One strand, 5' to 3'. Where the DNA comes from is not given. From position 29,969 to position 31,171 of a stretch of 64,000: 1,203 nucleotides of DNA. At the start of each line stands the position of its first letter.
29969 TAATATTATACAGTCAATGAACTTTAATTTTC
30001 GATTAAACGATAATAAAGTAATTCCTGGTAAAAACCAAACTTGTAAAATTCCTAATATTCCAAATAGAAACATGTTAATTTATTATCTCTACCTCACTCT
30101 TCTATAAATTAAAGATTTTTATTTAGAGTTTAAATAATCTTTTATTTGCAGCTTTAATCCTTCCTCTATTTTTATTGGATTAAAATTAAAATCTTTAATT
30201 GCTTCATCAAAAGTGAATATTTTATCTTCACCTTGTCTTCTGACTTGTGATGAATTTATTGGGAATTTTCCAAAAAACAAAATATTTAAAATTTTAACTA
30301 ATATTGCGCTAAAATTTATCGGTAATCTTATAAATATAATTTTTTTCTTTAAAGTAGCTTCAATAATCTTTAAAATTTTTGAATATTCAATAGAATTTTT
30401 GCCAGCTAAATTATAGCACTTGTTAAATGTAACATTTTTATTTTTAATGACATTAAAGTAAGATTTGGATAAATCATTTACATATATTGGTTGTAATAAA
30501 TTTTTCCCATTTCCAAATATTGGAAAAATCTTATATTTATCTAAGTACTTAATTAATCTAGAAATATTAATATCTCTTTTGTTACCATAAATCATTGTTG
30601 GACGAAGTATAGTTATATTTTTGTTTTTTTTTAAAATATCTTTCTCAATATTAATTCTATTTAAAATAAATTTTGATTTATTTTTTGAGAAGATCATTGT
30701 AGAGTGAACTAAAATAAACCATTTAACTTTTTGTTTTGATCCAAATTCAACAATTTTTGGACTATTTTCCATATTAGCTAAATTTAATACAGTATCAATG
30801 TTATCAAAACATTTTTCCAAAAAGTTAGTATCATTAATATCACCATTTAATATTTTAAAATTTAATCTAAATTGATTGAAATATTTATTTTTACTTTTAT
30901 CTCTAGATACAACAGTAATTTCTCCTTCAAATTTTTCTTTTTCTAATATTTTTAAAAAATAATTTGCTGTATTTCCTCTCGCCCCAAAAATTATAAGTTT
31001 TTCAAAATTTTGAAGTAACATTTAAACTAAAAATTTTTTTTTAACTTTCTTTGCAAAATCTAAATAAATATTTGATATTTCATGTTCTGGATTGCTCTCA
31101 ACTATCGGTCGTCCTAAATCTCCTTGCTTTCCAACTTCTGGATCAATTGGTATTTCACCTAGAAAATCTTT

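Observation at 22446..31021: Candidate lipid-linked amino-sugar decoration system (GT2 + PIG-L + GT-C + AlkP + ATP-grasp + 2 FkbM + SDR)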

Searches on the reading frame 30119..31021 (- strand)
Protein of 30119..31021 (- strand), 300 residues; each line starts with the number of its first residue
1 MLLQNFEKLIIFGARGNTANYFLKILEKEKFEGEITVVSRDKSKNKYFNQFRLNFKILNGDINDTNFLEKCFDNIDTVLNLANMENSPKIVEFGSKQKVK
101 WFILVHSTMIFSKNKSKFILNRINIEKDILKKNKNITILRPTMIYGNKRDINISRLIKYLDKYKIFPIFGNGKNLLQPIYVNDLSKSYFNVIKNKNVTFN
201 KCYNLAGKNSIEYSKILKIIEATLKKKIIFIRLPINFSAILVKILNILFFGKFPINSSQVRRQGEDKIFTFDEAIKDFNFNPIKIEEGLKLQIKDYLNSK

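Call 3: search_protein_families(library=pfam, proteins=[window:30119-31021:-], max_evalue=0.01)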
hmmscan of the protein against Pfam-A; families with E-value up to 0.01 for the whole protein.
window:30119-31021:- (300 aa): 7 families
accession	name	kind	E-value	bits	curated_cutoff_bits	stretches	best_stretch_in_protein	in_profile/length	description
PF01370.27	Epimerase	-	1.7e-09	37.9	20.9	1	10-85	2-74/240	NAD dependent epimerase/dehydratase family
PF01073.25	3Beta_HSD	-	3.3e-08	33.3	22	2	137-186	174-223/280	3-beta hydroxysteroid dehydrogenase/isomerase family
PF13460.12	NAD_binding_10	-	8e-06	26.3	27.2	1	13-118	1-109/184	NAD(P)H-binding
PF03435.24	Sacchrp_dh_NADP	-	1.3e-05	26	25.1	1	10-99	2-93/129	Saccharopine dehydrogenase NADP binding domain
PF05368.20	NmrA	-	4.8e-05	23.5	27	1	8-236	4-246/298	NmrA-like family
PF01118.30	Semialdhyde_dh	-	0.0016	19.3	26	1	10-102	3-94/121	Semialdehyde dehydrogenase, NAD binding domain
PF16363.11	GDP_Man_Dehyd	-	0.0049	16.8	27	0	11-83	2-84/332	GDP-mannose 4,6 dehydratase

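Call 5: search_protein_families(library=ncbifam, proteins=[window:30119-31021:-], max_evalue=0.1)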
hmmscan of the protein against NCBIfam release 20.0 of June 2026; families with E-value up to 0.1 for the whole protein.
window:30119-31021:- (300 aa): 13 families
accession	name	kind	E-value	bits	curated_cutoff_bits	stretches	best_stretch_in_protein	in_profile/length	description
TIGR01181.1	dTDP_gluc_dehyt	equivalog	3e-07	29.9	365.1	1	153-298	192-313/321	dTDP-glucose 4,6-dehydratase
NF042423.1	oxyalk_red_Shew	equivalog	4.7e-07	29.2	580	1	126-290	153-329/331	2-alkyl-3-oxoalkanoate reductase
TIGR03649.1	ergot_EASG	subfamily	7.6e-06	25.6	256.4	1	10-233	3-224/287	ergot alkaloid biosynthesis protein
TIGR03589.1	PseB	equivalog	4.9e-05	22.4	407.75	1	7-95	5-94/324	UDP-N-acetylglucosamine 4,6-dehydratase (inverting)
TIGR03466.1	HpnA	hypoth_equivalog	0.00033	19.7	367.65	0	107-294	135-319/327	hopanoid-associated sugar epimerase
NF007039.0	PRK09496.3-2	equivalog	0.0011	17.8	293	1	8-84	230-304/446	Trk system potassium transporter TrkA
NF042422.1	oxyalk_red_OleD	equivalog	0.0013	18.2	580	1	123-290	144-322/329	2-alkyl-3-oxoalkanoate reductase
TIGR04180.1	EDH_00030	hypoth_equivalog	0.0015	17.6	475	0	50-84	46-80/297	NAD-dependent 4,6-dehydratase LegB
NF007582.0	PRK10217.1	equivalog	0.0025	17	698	1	164-222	212-268/355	dTDP-glucose 4,6-dehydratase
NF007490.0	PRK10084.1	subfamily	0.0057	15.7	649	1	163-220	218-273/361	dTDP-glucose 4,6-dehydratase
NF007036.0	PRK09496.2-3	subfamily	0.0068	15.2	407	1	6-86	230-309/448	Trk system potassium transporter TrkA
TIGR01777.1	yfcH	hypoth_equivalog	0.0091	15.6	207.35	0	158-234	177-250/292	TIGR01777 family oxidoreductase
NF050030.1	thlkprotThyD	equivalog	0.017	14.3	400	0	8-84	2-78/305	thylakoid membrane protein ThyD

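Call 59: search_solved_structures(query=window:30119-31021:-, max_evalue=0.1, show_alignments=2)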
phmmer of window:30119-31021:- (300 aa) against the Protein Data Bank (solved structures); distinct sequences matched with E-value up to 0.1: 33.
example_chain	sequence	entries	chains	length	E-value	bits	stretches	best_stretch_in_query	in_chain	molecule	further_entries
6x89_A9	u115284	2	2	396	3.3e-12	49.7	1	112-276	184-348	NADH dehydrogenase [ubiquinone] 1 alpha subcomplex subunit 9, mitochondrial isoform X1 | NDUA9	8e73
7arc_P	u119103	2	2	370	9.7e-09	38.4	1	97-292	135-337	39 kDa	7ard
7ar7_P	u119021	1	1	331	1e-08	38.2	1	115-277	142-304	NADH dehydrogenase [ubiquinone] 1 alpha subcomplex subunit 9, mitochondrial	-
7a23_T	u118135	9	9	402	1.7e-08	37.6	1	115-277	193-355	39kDa | NADH dehydrogenase [ubiquinone] 1 alpha subcomplex subunit 9, mitochondrial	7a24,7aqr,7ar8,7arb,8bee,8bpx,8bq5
5lnk_d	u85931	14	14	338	7.6e-06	28.9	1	92-219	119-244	Mitochondrial complex I, 39 kDa subunit | NADH:ubiquinone oxidoreductase subunit A9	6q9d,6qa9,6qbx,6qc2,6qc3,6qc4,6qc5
7zdh_d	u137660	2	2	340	7.7e-06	28.8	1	92-218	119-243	NADH:ubiquinone oxidoreductase subunit A9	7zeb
6zk9_d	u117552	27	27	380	9.9e-06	28.5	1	92-218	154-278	NADH:ubiquinone oxidoreductase subunit A9 | NADH dehydrogenase [ubiquinone] 1 alpha subcomplex subunit 9, mitochondrial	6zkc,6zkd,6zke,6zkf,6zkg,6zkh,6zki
6g2j_P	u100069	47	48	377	1.6e-05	27.8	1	86-281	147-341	NADH dehydrogenase [ubiquinone] 1 alpha subcomplex subunit 9, mitochondrial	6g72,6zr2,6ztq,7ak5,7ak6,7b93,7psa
7zm7_E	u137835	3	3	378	3.1e-05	26.8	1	81-286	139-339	NADH dehydrogenase (Ubiquinone)-like protein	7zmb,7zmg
9w2u_P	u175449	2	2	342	4.2e-05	26.4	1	93-229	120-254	NADH dehydrogenase [ubiquinone] 1 alpha subcomplex subunit 9, mitochondrial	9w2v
7dgq_R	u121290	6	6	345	4.3e-05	26.4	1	93-229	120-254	NADH dehydrogenase [ubiquinone] 1 alpha subcomplex subunit 9, mitochondrial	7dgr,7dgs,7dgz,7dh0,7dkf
7tgh_A9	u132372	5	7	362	4.9e-05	26.2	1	83-292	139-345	NAD-dependent epimerase/dehydratase family protein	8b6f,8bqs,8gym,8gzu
7qsd_P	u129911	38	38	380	5.4e-05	26.1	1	93-228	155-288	NADH dehydrogenase [ubiquinone] 1 alpha subcomplex subunit 9, mitochondrial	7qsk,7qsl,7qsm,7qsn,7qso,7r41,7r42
8b9z_P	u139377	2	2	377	0.0002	24.2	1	110-238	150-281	NADH dehydrogenase (Ubiquinone) 39 kDa subunit, isoform A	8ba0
8esw_A9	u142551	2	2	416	0.00027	23.8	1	110-237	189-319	NADH dehydrogenase (Ubiquinone) 39 kDa subunit, isoform A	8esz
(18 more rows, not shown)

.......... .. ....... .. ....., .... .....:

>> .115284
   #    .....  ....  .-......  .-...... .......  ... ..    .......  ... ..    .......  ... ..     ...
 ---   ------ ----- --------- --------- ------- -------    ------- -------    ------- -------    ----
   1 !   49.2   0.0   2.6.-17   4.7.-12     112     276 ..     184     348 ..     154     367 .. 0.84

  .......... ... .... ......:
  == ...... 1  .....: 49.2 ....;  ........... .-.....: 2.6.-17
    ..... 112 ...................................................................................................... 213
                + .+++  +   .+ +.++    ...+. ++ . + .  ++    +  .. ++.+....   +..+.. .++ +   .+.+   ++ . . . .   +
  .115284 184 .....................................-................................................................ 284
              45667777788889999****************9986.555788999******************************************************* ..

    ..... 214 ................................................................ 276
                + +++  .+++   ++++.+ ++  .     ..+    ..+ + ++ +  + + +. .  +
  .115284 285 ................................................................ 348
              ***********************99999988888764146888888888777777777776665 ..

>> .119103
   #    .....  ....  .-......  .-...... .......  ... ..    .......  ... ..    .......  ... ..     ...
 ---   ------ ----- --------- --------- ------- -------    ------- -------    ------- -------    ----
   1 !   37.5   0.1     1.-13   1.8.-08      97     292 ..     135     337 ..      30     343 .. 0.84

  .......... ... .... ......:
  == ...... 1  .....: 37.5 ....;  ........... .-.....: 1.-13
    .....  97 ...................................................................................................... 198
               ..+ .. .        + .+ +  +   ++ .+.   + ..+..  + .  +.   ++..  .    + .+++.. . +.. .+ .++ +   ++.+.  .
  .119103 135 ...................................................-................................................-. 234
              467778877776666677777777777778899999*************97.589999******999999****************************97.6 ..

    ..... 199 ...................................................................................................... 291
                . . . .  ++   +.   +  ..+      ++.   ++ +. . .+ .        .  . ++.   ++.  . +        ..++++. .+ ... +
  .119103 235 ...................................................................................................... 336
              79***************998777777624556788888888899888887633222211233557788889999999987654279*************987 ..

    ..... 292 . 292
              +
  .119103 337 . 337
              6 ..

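Call 60: find_homologous_proteins(query=window:30119-31021:-, max_evalue=0.00001)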
Query window:30119-31021:- (300 aa): 216 proteins with E <= 0.00001 among 3625 candidates; the best 120 are listed.
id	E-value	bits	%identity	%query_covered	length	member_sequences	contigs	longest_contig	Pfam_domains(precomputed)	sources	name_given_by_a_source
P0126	6.8e-174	595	93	100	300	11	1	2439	PF01073.26,PF01370.28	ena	-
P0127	1.1e-173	594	94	100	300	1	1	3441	PF01073.26,PF01370.28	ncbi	-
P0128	1.7e-173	594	93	100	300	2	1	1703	PF01073.26,PF01370.28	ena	-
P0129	2.4e-173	593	93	100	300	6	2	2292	PF01073.26,PF13460.13,PF01370.28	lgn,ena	-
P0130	3.9e-173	593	93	100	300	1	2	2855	PF01073.26,PF01370.28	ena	-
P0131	3.9e-173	593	93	100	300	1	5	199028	PF01073.26,PF13460.13,PF01370.28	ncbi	-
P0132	6.0e-173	592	93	100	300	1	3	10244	PF01073.26,PF01370.28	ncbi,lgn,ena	-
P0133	6.4e-173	592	93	100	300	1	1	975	PF01073.26,PF01370.28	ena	-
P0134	6.8e-173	592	93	100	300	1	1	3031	PF01073.26,PF13460.13,PF01370.28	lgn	-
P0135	8.9e-173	591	93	100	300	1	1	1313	PF01073.26,PF01370.28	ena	-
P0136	9.5e-173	591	93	100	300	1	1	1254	PF01073.26,PF13460.13,PF01370.28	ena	-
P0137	1.5e-172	591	93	100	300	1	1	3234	PF01073.26,PF01370.28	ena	-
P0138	2.1e-172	590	93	100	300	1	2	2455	PF01073.26,PF13460.13,PF01370.28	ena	-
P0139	2.3e-172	590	93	100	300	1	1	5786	PF01073.26,PF13460.13,PF01370.28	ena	-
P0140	3.5e-172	589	93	100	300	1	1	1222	PF01073.26,PF13460.13,PF01370.28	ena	-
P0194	4.4e-101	356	58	100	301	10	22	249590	PF05368.20,PF01073.26,PF13460.13,PF01370.28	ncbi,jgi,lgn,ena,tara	jgi:nucleoside-diphosphate-sugar epimerase|tara:strand:- start:2504 stop:3409 length:906 start_codon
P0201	2.5e-96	341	56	97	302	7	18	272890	PF05368.20,PF01073.26,PF13460.13,PF01370.28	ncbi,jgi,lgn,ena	jgi:nucleoside-diphosphate-sugar epimerase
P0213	1.6e-62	230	41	97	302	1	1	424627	PF05368.20,PF01073.26,PF01370.28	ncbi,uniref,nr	ncbi:NAD-dependent epimerase/dehydratase family protein [Paenibacillus flagellatus]|uniref:Uncharact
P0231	4.0e-59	219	42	92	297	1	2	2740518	PF01073.26,PF01370.28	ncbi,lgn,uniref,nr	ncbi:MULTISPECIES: NAD-dependent epimerase/dehydratase family protein [Staphylococcus]|uniref:NAD-de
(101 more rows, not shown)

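Call 61: find_encoding_contigs(protein=P0194, flank=10000, max_places=3)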
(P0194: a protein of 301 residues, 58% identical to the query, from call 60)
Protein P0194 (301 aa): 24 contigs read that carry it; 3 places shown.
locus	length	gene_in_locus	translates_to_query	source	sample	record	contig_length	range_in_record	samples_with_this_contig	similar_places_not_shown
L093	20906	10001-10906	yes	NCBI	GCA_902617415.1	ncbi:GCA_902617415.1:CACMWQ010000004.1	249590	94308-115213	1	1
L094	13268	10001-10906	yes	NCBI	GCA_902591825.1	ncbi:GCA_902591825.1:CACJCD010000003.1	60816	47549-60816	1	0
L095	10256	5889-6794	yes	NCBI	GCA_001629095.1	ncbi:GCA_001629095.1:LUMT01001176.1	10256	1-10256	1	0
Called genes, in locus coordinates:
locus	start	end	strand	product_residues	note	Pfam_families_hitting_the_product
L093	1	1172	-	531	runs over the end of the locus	PF00682:HMGL-like, PF22617:HCS_D2, PF08502:LeuA_dimer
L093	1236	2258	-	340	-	PF02826:2-Hacid_dh_C (weak), PF03807:F420_oxidored (weak), PF07991:KARI_N, PF01450:KARI_C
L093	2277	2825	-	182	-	PF01842:ACT, PF22629:ACT_AHAS_ss, PF13710:ACT_5 (weak), PF10369:ALS_ss_C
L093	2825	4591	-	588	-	PF02776:TPP_enzyme_N, PF00205:TPP_enzyme_M, PF02775:TPP_enzyme_C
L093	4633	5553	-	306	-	PF01745:IPT, PF01715:IPPT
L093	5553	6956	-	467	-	PF00089:Trypsin, PF13365:Trypsin_2, PF04495:GRASP55_65 (faint), PF00595:PDZ, PF13180:PDZ_2, PF17820:PDZ_6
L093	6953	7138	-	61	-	PF09838:DUF2065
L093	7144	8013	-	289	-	PF01145:Band_7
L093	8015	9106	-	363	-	PF01145:Band_7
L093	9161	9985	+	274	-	PF00142:Fer4_NifH (weak), PF01656:CbiA, PF10609:ParA, PF13614:AAA_31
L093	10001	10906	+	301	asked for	PF01073:3Beta_HSD (faint), PF01370:Epimerase (weak), PF05368:NmrA, PF13460:NAD_binding_10 (weak)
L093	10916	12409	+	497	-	PF01593:Amino_oxidase, PF13450:NAD_binding_8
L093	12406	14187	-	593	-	-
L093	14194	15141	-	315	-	PF02511:Thy1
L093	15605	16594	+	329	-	PF02445:NadA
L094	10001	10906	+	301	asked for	PF01073:3Beta_HSD (faint), PF01370:Epimerase (weak), PF05368:NmrA, PF13460:NAD_binding_10 (weak)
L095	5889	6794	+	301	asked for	PF01073:3Beta_HSD (faint), PF01370:Epimerase (weak), PF05368:NmrA, PF13460:NAD_binding_10 (weak)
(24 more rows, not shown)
